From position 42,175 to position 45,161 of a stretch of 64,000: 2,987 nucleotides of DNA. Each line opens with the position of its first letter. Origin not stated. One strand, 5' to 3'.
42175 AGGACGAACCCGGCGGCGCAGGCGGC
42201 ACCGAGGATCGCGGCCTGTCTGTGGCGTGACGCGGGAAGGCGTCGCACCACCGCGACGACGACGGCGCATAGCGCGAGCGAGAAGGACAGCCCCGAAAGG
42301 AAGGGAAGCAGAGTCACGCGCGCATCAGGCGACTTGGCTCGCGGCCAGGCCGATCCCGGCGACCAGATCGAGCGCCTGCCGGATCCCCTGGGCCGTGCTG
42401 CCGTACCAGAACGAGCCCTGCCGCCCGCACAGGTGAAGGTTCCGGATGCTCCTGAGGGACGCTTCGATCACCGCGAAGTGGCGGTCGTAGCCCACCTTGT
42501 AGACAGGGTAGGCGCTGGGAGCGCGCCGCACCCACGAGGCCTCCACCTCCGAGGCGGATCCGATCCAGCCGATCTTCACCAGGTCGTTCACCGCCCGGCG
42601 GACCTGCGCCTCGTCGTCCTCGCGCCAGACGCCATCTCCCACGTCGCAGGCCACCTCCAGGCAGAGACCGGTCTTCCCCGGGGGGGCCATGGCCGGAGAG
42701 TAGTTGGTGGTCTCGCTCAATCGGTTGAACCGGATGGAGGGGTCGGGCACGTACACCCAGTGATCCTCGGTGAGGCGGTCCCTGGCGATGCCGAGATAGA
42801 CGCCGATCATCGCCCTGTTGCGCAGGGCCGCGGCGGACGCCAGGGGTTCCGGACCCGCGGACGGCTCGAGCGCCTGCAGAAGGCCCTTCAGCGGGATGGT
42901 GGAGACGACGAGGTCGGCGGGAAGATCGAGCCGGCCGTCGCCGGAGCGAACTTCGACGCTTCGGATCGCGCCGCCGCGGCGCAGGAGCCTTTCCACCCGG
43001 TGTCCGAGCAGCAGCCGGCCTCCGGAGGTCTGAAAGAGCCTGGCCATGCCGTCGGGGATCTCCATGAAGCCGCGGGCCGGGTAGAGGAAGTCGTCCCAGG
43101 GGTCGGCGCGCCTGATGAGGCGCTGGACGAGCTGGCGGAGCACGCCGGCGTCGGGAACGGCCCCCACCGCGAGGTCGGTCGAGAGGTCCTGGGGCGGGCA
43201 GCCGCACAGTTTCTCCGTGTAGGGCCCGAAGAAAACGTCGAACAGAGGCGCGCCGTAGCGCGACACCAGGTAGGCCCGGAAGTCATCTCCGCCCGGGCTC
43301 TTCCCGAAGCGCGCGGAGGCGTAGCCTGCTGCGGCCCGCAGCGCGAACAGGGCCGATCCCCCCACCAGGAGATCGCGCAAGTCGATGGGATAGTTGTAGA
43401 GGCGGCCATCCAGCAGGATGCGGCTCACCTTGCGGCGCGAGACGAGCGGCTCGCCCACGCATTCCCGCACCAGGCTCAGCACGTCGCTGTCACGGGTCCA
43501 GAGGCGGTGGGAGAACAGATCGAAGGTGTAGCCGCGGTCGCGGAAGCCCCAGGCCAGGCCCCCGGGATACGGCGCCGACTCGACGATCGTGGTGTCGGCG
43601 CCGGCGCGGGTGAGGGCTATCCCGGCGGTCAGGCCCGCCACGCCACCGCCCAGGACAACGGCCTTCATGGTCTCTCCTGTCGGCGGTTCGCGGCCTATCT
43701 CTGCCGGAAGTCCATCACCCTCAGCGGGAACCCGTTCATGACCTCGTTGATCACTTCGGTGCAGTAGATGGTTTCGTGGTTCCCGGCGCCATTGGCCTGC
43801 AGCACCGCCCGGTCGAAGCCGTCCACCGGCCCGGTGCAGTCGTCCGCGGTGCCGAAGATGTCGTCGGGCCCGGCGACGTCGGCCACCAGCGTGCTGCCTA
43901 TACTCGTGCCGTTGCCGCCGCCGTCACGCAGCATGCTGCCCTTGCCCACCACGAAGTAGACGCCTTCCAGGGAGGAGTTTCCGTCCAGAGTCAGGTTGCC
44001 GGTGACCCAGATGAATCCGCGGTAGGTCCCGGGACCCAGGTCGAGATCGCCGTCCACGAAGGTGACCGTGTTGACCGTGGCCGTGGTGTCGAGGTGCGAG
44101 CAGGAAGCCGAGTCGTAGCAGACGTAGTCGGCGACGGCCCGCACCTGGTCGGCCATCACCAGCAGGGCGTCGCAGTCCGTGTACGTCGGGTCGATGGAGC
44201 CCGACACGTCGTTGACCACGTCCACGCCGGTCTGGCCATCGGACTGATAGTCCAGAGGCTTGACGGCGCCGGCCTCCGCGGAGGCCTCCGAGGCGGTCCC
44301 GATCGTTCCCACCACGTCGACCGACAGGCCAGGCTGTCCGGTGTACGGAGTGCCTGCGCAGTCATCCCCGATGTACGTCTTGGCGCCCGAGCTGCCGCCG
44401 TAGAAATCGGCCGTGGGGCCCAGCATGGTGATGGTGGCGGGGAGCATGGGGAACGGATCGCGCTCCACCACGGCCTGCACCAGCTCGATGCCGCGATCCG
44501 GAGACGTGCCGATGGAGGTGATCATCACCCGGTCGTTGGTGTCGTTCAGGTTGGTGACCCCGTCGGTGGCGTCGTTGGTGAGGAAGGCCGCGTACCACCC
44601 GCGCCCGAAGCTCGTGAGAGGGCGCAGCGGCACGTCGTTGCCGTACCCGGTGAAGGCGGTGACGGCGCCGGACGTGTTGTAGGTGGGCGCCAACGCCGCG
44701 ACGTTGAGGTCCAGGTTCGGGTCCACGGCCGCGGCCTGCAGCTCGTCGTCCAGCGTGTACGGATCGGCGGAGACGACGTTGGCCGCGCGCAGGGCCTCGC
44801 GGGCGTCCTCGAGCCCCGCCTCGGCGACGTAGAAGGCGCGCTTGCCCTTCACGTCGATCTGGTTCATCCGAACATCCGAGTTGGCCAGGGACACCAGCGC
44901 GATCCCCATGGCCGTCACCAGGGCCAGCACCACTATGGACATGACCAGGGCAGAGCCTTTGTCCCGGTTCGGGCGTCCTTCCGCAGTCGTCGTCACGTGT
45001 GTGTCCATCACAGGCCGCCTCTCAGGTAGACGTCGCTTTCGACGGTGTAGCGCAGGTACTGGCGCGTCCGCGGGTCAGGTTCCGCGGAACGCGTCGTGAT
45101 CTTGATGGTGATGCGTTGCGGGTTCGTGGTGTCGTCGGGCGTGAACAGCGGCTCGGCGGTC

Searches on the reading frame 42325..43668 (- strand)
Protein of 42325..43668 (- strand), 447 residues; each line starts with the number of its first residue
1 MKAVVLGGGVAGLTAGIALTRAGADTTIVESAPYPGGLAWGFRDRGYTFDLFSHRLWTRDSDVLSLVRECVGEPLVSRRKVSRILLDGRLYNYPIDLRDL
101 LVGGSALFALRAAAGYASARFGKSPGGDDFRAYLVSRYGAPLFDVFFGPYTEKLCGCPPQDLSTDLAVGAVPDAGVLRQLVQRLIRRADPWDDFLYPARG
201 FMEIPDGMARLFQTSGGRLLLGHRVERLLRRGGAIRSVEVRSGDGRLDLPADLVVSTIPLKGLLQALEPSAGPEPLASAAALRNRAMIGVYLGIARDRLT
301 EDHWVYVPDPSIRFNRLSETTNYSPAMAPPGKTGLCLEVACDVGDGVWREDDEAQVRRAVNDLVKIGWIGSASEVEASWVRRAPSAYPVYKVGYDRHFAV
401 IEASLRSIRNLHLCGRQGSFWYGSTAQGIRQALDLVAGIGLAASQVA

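Call 76: search_protein_families(library=pfam, proteins=[window:42325-43668:-], max_evalue=0.0001)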
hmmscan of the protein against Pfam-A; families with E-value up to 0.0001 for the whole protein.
window:42325-43668:- (447 aa): 6 families
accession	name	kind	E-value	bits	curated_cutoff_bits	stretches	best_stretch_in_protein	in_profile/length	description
PF01593.30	Amino_oxidase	-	2.8e-24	86.7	19.8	1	10-428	1-435/443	Flavin containing amine oxidoreductase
PF13450.12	NAD_binding_8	-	3e-11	43.9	21.9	1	5-68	1-66/68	NAD(P)-binding Rossmann-like domain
PF12831.13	FAD_oxidored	-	1e-08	35.4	27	0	4-39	3-38/416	FAD dependent oxidoreductase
PF01266.30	DAO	-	4e-07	30.3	27.9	0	3-37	2-37/353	FAD dependent oxidoreductase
PF00890.30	FAD_binding_2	-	4e-06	26.7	20.4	1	3-37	2-36/414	FAD binding domain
PF00070.33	Pyr_redox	-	6e-05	23.9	22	0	2-35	1-34/82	Pyridine nucleotide-disulphide oxidoreductase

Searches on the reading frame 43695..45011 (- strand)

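Call 76: search_protein_families(library=pfam, proteins=[window:43695-45011:-], max_evalue=0.0001)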
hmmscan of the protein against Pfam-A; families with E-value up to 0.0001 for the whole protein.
window:43695-45011:- (438 aa): 1 family
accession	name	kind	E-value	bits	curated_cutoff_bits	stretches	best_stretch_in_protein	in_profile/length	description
PF14341.11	PilX_N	-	2.6e-06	27.8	25.5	1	18-68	1-51/51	PilX N-terminal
